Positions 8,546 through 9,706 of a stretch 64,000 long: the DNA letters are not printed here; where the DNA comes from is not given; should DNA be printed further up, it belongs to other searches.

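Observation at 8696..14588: DAHP-synthase-like and shikimate-dehydrogenase-like genes hard-wired into a neuB/neuC/neuA operon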

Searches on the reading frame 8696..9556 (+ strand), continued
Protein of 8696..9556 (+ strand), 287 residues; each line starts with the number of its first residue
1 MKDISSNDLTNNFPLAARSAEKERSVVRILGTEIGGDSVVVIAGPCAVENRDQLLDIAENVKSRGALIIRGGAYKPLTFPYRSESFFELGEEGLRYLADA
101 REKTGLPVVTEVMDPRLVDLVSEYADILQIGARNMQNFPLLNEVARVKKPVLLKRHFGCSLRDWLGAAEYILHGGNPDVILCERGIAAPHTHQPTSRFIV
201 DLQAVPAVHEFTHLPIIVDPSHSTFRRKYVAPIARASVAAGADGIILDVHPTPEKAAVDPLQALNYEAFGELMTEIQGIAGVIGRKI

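Call 22: search_solved_structures(query=window:8696-9556:+, show_alignments=3, max_evalue=1e-10)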
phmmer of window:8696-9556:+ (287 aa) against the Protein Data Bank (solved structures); distinct sequences matched with E-value up to 1e-10: 48.
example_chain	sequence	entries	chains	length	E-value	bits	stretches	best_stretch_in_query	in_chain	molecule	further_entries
1vs1_A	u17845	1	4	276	1.8e-80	273.6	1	14-277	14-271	3-deoxy-7-phosphoheptulonate synthase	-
4c1k_A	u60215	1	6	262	4.2e-77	262.6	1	21-279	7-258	2-DEHYDRO-3-DEOXYPHOSPHOHEPTONATE ALDOLASE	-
4grs_A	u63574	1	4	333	7.1e-77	261.8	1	13-279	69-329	Phospho-2-dehydro-3-deoxyheptonate aldolase, 2-dehydro-3-deoxyphosphoheptonate aldolase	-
4c1l_A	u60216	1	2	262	2.9e-76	259.8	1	21-279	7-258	2-dehydro-3-deoxyphosphoheptonate aldolase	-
1zco_A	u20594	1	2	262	5.7e-76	258.9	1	22-279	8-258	2-dehydro-3-deoxyphosphoheptonate aldolase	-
3pg8_A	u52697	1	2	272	4.4e-73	249.4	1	12-287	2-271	Phospho-2-dehydro-3-deoxyheptonate aldolase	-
1rzm_A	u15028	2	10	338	1.8e-72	247.4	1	13-287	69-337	Phospho-2-dehydro-3-deoxyheptonate aldolase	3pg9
1vr6_A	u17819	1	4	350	1.9e-72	247.3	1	13-287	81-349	Phospho-2-dehydro-3-deoxyheptonate aldolase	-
3nvt_A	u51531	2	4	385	5.5e-66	226.1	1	15-275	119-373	3-deoxy-D-arabino-heptulosonate 7-phosphate synthase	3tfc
5j6f_A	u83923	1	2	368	9.9e-66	225.3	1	15-278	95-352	3-deoxy-D-arabino-heptulosonate 7-phosphate synthase, chorismate mutase-isozyme 3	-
1fwn_A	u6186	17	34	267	2.1e-20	76.6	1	39-277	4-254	2-DEHYDRO-3-DEOXYPHOSPHOOCTONATE ALDOLASE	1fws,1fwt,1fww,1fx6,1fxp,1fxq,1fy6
6mdy_A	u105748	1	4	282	4.1e-20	75.6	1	27-271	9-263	2-dehydro-3-deoxyphosphooctonate aldolase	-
1t8x_A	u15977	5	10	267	5.4e-20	75.2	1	39-277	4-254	2-dehydro-3-deoxyphosphooctonate aldolase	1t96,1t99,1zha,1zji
1lrn_A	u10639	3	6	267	1.7e-19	73.6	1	39-277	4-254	KDO-8-phosphate synthetase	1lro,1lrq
2nx3_A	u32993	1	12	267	4.5e-19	72.2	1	39-277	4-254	2-dehydro-3-deoxyphosphooctonate aldolase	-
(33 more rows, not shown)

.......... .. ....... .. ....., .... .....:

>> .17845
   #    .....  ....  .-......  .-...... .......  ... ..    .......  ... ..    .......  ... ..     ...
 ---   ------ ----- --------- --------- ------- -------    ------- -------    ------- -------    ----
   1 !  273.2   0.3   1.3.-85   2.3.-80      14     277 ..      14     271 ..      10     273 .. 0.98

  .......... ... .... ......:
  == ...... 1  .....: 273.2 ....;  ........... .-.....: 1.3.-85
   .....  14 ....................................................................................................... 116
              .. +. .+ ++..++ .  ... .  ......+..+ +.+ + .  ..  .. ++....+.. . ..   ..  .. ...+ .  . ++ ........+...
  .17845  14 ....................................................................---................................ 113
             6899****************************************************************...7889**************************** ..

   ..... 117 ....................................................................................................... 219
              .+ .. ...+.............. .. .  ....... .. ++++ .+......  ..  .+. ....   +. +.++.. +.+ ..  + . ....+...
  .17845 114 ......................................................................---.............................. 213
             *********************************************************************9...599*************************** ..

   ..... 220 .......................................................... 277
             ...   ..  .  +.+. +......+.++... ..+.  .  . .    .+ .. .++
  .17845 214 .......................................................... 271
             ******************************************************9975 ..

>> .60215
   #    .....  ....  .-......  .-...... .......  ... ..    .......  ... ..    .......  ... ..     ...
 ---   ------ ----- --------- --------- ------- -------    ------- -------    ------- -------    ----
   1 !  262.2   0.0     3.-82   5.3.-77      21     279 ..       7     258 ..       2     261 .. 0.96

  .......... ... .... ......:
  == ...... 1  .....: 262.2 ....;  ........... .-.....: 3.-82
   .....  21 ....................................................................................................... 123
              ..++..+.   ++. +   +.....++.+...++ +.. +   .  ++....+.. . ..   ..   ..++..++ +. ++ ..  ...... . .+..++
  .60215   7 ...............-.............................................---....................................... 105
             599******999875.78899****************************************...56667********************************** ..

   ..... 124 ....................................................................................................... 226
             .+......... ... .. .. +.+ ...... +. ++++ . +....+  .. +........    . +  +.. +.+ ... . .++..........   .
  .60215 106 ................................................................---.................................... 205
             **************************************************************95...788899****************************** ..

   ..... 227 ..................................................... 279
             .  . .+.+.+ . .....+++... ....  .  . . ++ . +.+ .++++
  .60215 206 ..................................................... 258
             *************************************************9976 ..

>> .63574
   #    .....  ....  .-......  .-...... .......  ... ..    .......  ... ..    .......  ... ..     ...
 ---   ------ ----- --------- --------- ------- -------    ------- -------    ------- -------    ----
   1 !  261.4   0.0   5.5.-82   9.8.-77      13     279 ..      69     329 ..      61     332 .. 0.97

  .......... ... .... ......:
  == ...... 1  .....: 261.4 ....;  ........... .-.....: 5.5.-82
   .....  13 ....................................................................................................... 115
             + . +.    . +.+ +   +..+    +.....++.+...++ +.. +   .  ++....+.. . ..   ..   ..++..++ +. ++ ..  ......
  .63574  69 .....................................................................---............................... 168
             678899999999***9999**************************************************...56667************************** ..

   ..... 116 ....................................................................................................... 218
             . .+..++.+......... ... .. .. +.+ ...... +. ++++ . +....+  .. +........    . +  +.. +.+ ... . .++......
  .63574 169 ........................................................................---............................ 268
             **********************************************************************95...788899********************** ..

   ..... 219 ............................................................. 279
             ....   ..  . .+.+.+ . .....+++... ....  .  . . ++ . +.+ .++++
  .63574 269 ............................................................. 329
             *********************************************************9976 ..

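Call 28: search_protein_families(library=ncbifam, proteins=[L002:8961-10001:+, L002:12021-12935:+, L002:12938-13621:+, L002:13621-14331:+, L002:8335-8961:+, L009:12012-13157:+, L009:13157-13861:+, L009:13857-15242:+, L009:15242-15964:+], max_evalue=0.00001)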
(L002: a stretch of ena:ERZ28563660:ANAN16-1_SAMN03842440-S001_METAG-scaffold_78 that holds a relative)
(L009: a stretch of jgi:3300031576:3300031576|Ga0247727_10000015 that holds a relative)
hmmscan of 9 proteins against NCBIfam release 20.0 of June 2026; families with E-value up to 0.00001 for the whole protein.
L002:8961-10001:+ (347 aa): 9 families
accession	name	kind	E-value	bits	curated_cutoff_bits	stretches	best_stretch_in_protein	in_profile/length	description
NF040723.1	UDP-GlcNAcDh_Arch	equivalog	2.3e-28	99.6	450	1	4-263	3-250/302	UDP-N-acetylglucosamine 3-dehydrogenase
TIGR04380.1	myo_inos_iolG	equivalog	1.4e-19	70.1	355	1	3-217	3-229/330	inositol 2-dehydrogenase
NF052479.1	LevoglcsnDh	equivalog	3.9e-15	55.4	650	1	61-151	72-162/386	levoglucosan dehydrogenase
NF008607.0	PRK11579.1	subfamily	6.7e-15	54.9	330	1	62-155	64-157/346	oxidoreductase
NF052679.1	InsChiInosDhIolG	equivalog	1.1e-11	44.3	540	1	61-216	65-226/343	bifunctional inositol 2-dehydrogenase/D-chiro-inositol 1-dehydrogenase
NF041392.1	XylDh_Gfo6_Halo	equivalog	4.7e-11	42.1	350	1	61-149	81-169/350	D-xylose 1-dehydrogenase Gfo6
NF007574.0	PRK10206.1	equivalog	3.1e-10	39.6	352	1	62-180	65-189/345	oxidoreductase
NF058563.1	BT_2159_fam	equivalog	1.7e-07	30.6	650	1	5-188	4-193/350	disaccharide 3-dehydrogenase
NF058561.1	BT_2158_fam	equivalog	2.6e-06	26.3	750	1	4-142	38-176/487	glycoside 3-dehydrogenase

L002:12021-12935:+ (305 aa): 2 families
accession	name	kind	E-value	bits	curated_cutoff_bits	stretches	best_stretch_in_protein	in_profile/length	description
TIGR03569.1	NeuB_NnaB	equivalog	4.9e-32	111.3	399.65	1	69-297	93-327/329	N-acetylneuraminate synthase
TIGR03586.1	PseI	equivalog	5.5e-25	88.2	340.25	1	70-297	95-325/327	pseudaminic acid synthase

L002:12938-13621:+ (228 aa): 10 families
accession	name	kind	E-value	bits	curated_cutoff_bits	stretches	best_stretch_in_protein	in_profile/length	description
TIGR03965.1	mycofact_glyco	equivalog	1.9e-19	69.9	280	1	3-222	77-308/467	mycofactocin biosynthesis glycosyltransferase MftF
NF041875.1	EPS_EpsD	equivalog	2.8e-17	63.1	370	1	2-195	1-206/325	exopolysaccharide biosynthesis glycosyltransferase EpsD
TIGR04283.1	glyco_like_mftF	equivalog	8.1e-13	48.5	182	1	2-111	1-107/221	TIGR04283 family arsenosugar biosynthesis glycosyltransferase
NF007482.0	PRK10073.1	equivalog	1.4e-08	34.2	423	1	2-82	8-91/334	glycosyltransferase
NF038302.1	EPS_HpsE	equivalog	6.1e-08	32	300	1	2-112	3-121/307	hormogonium polysaccharide biosynthesis glycosyltransferase HpsE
TIGR03469.1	HpnB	hypoth_equivalog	1.2e-07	31.1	379.25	1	3-53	47-98/386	hopene-associated glycosyltransferase HpnB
NF045692.1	OglycostaseCruG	equivalog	3.4e-07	29.5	600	1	2-50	43-91/386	2'-O-glycosyltransferase CruG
NF050050.1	ProtGlycPglI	equivalog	5e-07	29.4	500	1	2-83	4-90/306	GalNAc(5)-diNAcBac-PP-undecaprenol beta-1,3-glucosyltransferase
NF047683.1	TeichurnBiosyTuaG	equivalog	3.4e-06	26.9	400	1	2-85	8-95/252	teichuronic acid biosynthesis protein TuaG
NF050819.1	PolSacchBiosHfsG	equivalog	7.7e-06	25.3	500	0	17-187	27-209/302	polysaccharide biosynthesis protein HfsG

L002:13621-14331:+ (237 aa): 4 families
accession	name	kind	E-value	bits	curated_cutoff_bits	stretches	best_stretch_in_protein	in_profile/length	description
TIGR03584.1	PseF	equivalog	6.2e-20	71.8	205.7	1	9-181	1-175/222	pseudaminic acid cytidylyltransferase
NF009905.0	PRK13368.1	subfamily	1.6e-07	30.9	255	1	7-71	2-66/243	3-deoxy-manno-octulosonate cytidylyltransferase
NF003950.0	PRK05450.1-3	subfamily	7.9e-07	28.7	234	1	7-130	2-117/248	3-deoxy-manno-octulosonate cytidylyltransferase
NF003952.0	PRK05450.1-5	subfamily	9.6e-07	28.2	193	1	7-72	2-67/250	3-deoxy-manno-octulosonate cytidylyltransferase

L002:8335-8961:+ (209 aa): 1 family
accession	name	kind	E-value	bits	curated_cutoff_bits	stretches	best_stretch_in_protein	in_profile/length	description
TIGR04176.1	MarR_EPS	equivalog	4.1e-18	65.4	88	1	8-96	6-98/105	MarR family EPS-associated transcriptional regulator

L009:12012-13157:+ (382 aa): 4 families
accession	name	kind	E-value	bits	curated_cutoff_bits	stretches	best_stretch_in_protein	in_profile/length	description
TIGR03965.1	mycofact_glyco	equivalog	4e-18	65.5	280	1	144-352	64-282/467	mycofactocin biosynthesis glycosyltransferase MftF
NF041875.1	EPS_EpsD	equivalog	2.7e-08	33.6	370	0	157-207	2-54/325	exopolysaccharide biosynthesis glycosyltransferase EpsD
TIGR04283.1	glyco_like_mftF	equivalog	4.4e-08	33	182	1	156-248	1-89/221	TIGR04283 family arsenosugar biosynthesis glycosyltransferase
NF045692.1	OglycostaseCruG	equivalog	2.8e-07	29.8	600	1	131-201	18-88/386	2'-O-glycosyltransferase CruG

L009:13157-13861:+ (235 aa): 6 families
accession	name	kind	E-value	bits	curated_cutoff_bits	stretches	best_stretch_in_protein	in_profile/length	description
TIGR03584.1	PseF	equivalog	4.4e-40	137.7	205.7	1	8-223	1-217/222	pseudaminic acid cytidylyltransferase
NF003950.0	PRK05450.1-3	subfamily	1.6e-16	60.4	234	1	7-140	3-129/248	3-deoxy-manno-octulosonate cytidylyltransferase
NF003952.0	PRK05450.1-5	subfamily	2.3e-16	59.7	193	1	6-142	2-130/250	3-deoxy-manno-octulosonate cytidylyltransferase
NF009905.0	PRK13368.1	subfamily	1.2e-14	54.2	255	1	7-142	3-128/243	3-deoxy-manno-octulosonate cytidylyltransferase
TIGR00466.1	kdsB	equivalog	4e-11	42.8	155.2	1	8-71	4-66/241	3-deoxy-manno-octulosonate cytidylyltransferase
NF003948.0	PRK05450.1-1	equivalog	1.6e-10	40.7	281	1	6-142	5-133/248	3-deoxy-manno-octulosonate cytidylyltransferase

L009:13857-15242:+ (462 aa): 5 families
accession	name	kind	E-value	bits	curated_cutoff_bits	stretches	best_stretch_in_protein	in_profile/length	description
NF004388.0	PRK05749.1-4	equivalog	4e-51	173.9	438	1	34-456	7-419/425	lipid IV(A) 3-deoxy-D-manno-octulosonic acid transferase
NF004386.0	PRK05749.1-2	equivalog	3.2e-42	144.8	524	1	49-457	18-426/433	lipid IV(A) 3-deoxy-D-manno-octulosonic acid transferase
NF004385.0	PRK05749.1-1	equivalog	7.4e-33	113.8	590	1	39-453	11-415/425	lipid IV(A) 3-deoxy-D-manno-octulosonic acid transferase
NF004389.0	PRK05749.1-5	equivalog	1.1e-28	100.2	363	1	83-391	48-347/402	lipid IV(A) 3-deoxy-D-manno-octulosonic acid transferase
NF004387.0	PRK05749.1-3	equivalog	1.5e-27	96.4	617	1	83-458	56-423/440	lipid IV(A) 3-deoxy-D-manno-octulosonic acid transferase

L009:15242-15964:+ (241 aa): 5 families
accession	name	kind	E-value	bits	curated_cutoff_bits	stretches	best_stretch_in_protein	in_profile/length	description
TIGR03584.1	PseF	equivalog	8.3e-28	97.5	205.7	1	6-147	1-140/222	pseudaminic acid cytidylyltransferase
NF003950.0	PRK05450.1-3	subfamily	7.3e-10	38.6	234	1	6-135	4-125/248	3-deoxy-manno-octulosonate cytidylyltransferase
NF003952.0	PRK05450.1-5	subfamily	1.7e-09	37.2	193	1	4-137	2-126/250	3-deoxy-manno-octulosonate cytidylyltransferase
NF009905.0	PRK13368.1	subfamily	7.1e-08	32.1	255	1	5-137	3-124/243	3-deoxy-manno-octulosonate cytidylyltransferase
NF003948.0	PRK05450.1-1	equivalog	1.9e-06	27.3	281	1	3-136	4-129/248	3-deoxy-manno-octulosonate cytidylyltransferase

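Call 31: find_related_loci(query=A1, collection=genome_contigs, flank=10000)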
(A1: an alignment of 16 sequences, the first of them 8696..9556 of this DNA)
Query A1 (287 aa) in genome_contigs; peptide patterns used: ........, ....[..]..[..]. (x = any residue, [..] = any of these).
248 stretches matched a pattern; 170 encode a relative of the query (tblastn E <= 1e-3); the best 80 are kept; 80 distinct loci.
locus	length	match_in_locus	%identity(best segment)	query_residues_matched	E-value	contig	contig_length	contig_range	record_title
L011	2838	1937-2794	68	1-287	1e-142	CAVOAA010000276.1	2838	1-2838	MAG: Dehalococcoidia bacterium isolate CBN3_331.50 genome assembly, contig: Ga0302139_10025631, whole genome shotgun seq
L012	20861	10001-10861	72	1-287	6e-136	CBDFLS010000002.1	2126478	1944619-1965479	MAG: Dehalococcoidia bacterium isolate df57f459-227b-4f39-ad12-54dc11208998 genome assembly, contig: contig_2, whole gen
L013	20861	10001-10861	67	1-287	5e-133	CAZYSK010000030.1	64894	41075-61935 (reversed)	MAG TPA_asm: uncultured Anaerolineales bacterium isolate binchicken_co334_204 genome assembly, contig: NODE_616_length_6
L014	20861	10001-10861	67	1-287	3e-132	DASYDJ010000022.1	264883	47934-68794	MAG TPA_asm: Gemmatimonadaceae bacterium isolate SMAG_U4956 k141_3072791, whole genome shotgun sequence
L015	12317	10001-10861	68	1-287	8e-131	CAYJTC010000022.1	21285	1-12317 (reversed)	MAG TPA_asm: uncultured Planctomycetia bacterium isolate ERP125453_co1_454 genome assembly, contig: NODE_2370_length_212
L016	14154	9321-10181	64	1-287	5e-131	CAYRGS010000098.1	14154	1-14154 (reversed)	MAG TPA_asm: uncultured bacterium isolate SRP092902_co1_590 genome assembly, contig: NODE_6835_length_14154_cov_4.776793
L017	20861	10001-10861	66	1-287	1e-129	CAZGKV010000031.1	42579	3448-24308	MAG TPA_asm: uncultured Planctomycetales bacterium isolate binchicken_co21_415 genome assembly, contig: NODE_248_length_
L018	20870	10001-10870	64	1-287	7e-130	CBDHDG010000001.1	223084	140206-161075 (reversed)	MAG: bacterium isolate 69b2227f-91d7-440d-8fa6-b459675921ba genome assembly, contig: contig_1, whole genome shotgun sequ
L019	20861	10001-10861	71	1-287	6e-129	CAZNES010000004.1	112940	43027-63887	MAG TPA_asm: uncultured Syntrophobacteraceae bacterium isolate SRP119689_co1_315 genome assembly, contig: NODE_144_lengt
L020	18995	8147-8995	67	1-283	2e-128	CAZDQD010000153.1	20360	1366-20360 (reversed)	MAG TPA_asm: uncultured Vicinamibacteraceae bacterium isolate SRP092796_co1_517 genome assembly, contig: k141_4118292, w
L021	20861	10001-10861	64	1-287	2e-128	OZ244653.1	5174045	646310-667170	MAG: bacterium isolate 39c32cc5-dc70-4d00-b26d-4165b0e321b9 genome assembly, chromosome: 1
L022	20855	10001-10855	68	1-285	2e-127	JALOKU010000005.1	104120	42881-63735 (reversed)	MAG: Vicinamibacterales bacterium isolate Prado007 scaffold_63, whole genome shotgun sequence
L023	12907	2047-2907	66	1-287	5e-127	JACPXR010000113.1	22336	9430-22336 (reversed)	MAG: Candidatus Omnitrophota bacterium isolate NC_groundwater_842_Pr1_B-0.1um_62_9 Montesol18_Bp1_scaffold_1509403, whol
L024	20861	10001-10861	66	1-287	1e-126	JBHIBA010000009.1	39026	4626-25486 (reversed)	MAG: Nitrospinota bacterium isolate K_2_bin.39 NODE_319_length_39026_cov_8.995766, whole genome shotgun sequence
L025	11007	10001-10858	62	2-287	3e-126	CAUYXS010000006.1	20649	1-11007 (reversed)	MAG: Dehalococcoidia bacterium isolate CB21_323.32 genome assembly, contig: Ga0302123_10000991, whole genome shotgun seq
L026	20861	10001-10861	65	1-287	2e-126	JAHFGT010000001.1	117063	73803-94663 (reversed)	MAG: Candidatus Omnitrophota bacterium isolate nzgw321 NODE_185_length_117064_cov_4.152681, whole genome shotgun sequenc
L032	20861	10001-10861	65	1-287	1e-124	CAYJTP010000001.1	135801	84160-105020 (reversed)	MAG TPA_asm: uncultured Planctomycetales bacterium isolate ERP125453_co1_410 genome assembly, contig: NODE_48_length_135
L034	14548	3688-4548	61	1-287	5e-123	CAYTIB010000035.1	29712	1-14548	MAG TPA_asm: uncultured bacterium isolate SRP092796_co2_525 genome assembly, contig: k141_2037325, whole genome shotgun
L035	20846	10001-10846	61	2-283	5e-122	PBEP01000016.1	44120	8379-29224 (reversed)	MAG: Chloroflexota bacterium isolate SP319 165535, whole genome shotgun sequence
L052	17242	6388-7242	56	2-286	3e-112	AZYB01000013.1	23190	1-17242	Alpha proteobacterium SCGC AAA288-N07 IBICDRAFT_NODE-unique_13_len_23190.13_C, whole genome shotgun sequence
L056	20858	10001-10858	57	2-287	5e-111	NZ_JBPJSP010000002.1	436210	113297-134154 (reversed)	Azospirillum sp. ST 5-10 ST5-10_scaffold2, whole genome shotgun sequence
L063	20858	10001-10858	58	2-287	2e-110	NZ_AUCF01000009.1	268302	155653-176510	Azospirillum halopraeferens DSM 3675 G472DRAFT_scaffold00007.7_C, whole genome shotgun sequence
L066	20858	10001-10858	55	2-287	3e-110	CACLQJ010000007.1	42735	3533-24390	uncultured Pelagibacteraceae bacterium isolate AG-470-D23 genome assembly, contig: AG-470-D23_NODE_7, whole genome shotg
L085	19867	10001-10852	53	2-285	3e-108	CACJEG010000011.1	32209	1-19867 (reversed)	uncultured Pelagibacteraceae bacterium isolate AG-447-C08 genome assembly, contig: AG-447-C08_NODE_11, whole genome shot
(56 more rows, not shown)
